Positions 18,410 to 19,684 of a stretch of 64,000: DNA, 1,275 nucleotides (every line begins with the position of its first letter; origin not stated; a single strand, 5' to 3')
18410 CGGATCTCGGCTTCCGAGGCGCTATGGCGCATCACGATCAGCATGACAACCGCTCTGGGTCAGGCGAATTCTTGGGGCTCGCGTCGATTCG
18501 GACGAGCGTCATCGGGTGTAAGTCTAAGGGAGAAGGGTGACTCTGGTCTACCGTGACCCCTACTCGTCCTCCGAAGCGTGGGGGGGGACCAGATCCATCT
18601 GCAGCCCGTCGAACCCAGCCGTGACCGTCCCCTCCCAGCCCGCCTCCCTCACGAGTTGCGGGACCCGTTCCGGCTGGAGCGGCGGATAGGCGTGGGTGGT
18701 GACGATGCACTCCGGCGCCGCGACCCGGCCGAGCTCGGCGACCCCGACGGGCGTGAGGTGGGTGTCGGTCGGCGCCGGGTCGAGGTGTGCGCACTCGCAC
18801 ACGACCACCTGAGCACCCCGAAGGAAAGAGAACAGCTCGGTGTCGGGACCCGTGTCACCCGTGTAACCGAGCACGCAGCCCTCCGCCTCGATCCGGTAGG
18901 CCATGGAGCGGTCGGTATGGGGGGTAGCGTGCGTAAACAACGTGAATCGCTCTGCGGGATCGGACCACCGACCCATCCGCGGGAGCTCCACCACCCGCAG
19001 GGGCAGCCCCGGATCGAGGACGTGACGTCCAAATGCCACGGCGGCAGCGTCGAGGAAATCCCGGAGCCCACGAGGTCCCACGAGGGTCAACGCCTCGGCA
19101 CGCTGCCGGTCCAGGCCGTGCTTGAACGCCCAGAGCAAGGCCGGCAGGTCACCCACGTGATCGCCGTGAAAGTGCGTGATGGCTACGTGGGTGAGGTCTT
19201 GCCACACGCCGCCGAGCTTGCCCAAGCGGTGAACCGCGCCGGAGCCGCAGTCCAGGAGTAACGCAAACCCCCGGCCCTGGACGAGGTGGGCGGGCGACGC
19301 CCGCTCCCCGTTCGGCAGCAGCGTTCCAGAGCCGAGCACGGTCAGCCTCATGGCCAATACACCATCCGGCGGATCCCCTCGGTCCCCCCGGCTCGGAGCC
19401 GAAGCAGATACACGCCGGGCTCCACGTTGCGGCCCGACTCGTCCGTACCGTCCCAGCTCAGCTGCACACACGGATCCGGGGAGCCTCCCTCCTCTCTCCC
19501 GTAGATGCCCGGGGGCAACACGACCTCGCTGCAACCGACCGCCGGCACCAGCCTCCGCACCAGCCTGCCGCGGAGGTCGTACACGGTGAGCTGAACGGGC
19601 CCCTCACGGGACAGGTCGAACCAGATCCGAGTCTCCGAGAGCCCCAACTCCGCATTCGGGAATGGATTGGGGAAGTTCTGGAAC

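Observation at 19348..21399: Catalytically dead subtilisin-like T9SS cargo protein, coupled to smc and an MBL-fold hydrolase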

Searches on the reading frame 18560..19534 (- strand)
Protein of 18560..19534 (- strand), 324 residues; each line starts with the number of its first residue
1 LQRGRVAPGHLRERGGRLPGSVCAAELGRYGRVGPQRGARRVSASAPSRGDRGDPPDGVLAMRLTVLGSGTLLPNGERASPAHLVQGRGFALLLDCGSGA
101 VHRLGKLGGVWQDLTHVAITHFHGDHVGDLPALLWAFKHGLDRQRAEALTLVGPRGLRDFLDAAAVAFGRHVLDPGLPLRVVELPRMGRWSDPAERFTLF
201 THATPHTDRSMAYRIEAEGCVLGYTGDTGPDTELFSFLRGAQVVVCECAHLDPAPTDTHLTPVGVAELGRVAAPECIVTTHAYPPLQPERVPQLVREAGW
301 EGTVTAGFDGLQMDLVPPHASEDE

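Call 3: search_protein_families(library=pfam, proteins=[window:18560-19534:-], max_evalue=1)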
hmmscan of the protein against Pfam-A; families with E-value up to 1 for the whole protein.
window:18560-19534:- (324 aa): 3 families
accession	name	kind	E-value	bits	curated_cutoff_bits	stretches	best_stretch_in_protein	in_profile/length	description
PF12706.13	Lactamase_B_2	-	1.1e-13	51.6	27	1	92-281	3-199/200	Beta-lactamase superfamily domain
PF00753.33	Lactamase_B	-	8.1e-11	42.7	22.7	1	77-233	3-155/196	Metallo-beta-lactamase superfamily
PF23023.1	Anti-Pycsar_Apyc1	-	1.8e-06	28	50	1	82-137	22-77/250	Anti-Pycsar protein Apyc1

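Call 4: search_protein_families(library=ncbifam, proteins=[window:18560-19534:-], max_evalue=1)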
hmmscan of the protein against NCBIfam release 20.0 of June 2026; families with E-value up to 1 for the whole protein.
window:18560-19534:- (324 aa): 14 families
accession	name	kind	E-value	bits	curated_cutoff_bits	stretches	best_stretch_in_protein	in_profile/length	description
TIGR02651.1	RNase_Z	equivalog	3.9e-28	98.4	292.95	2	64-217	2-149/302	ribonuclease Z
NF000801.0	PRK00055.1-3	equivalog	3.3e-27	95.3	252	2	62-217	2-154/307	ribonuclease Z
NF041851.1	cyc_nuc_deg_phdiest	equivalog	4.8e-22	78.5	400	1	62-314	1-252/253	cyclic nucleotide-degrading phosphodiesterase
NF041257.1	GntH_guanitoxin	equivalog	7.8e-20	71.1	333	2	62-158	13-110/374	guanitoxin biosynthesis MBL fold metallo-hydrolase GntH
NF000806.0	PRK00055.2-4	equivalog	2.8e-16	59.6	363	1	63-245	3-194/280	ribonuclease Z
NF000800.0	PRK00055.1-1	equivalog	5.6e-13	48.5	398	1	62-217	1-152/305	ribonuclease Z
NF002558.0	PRK02126.1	subfamily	9.8e-11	41.2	315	2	89-160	27-89/345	ribonuclease Z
TIGR02649.1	true_RNase_BN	exception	1.3e-09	37.6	563.7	1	92-215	34-149/304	ribonuclease BN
NF000805.0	PRK00055.2-3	equivalog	1.5e-07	31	416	1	64-135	6-77/307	ribonuclease Z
NF000804.0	PRK00055.2-1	equivalog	1.9e-05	23.9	402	1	63-136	5-78/306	ribonuclease Z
TIGR03307.1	PhnP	equivalog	0.014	14.8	272.25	1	84-137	41-90/249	phosphonate metabolism protein PhnP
NF002553.0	PRK02113.1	equivalog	0.015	14.8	386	1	77-133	32-86/252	MBL fold metallo-hydrolase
TIGR03413.1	GSH_gloB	equivalog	0.034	13.5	200.8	1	113-138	43-68/248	hydroxyacylglutathione hydrolase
NF001911.0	PRK00685.1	equivalog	0.046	13.2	144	1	113-130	40-57/228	metal-dependent hydrolase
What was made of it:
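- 18560..19351 (-): MBL-fold hydrolase (263 aa from the ATG at 19351). It is RNase Z-like or phosphodiesterase-like and keeps an intact HxHxDH motif. NCBIfam RNase_Z scores 98 bits, well below its cutoff (calls 3, 4).
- This protein's own CTD scores are below the curated cutoffs (calls 3, 4).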
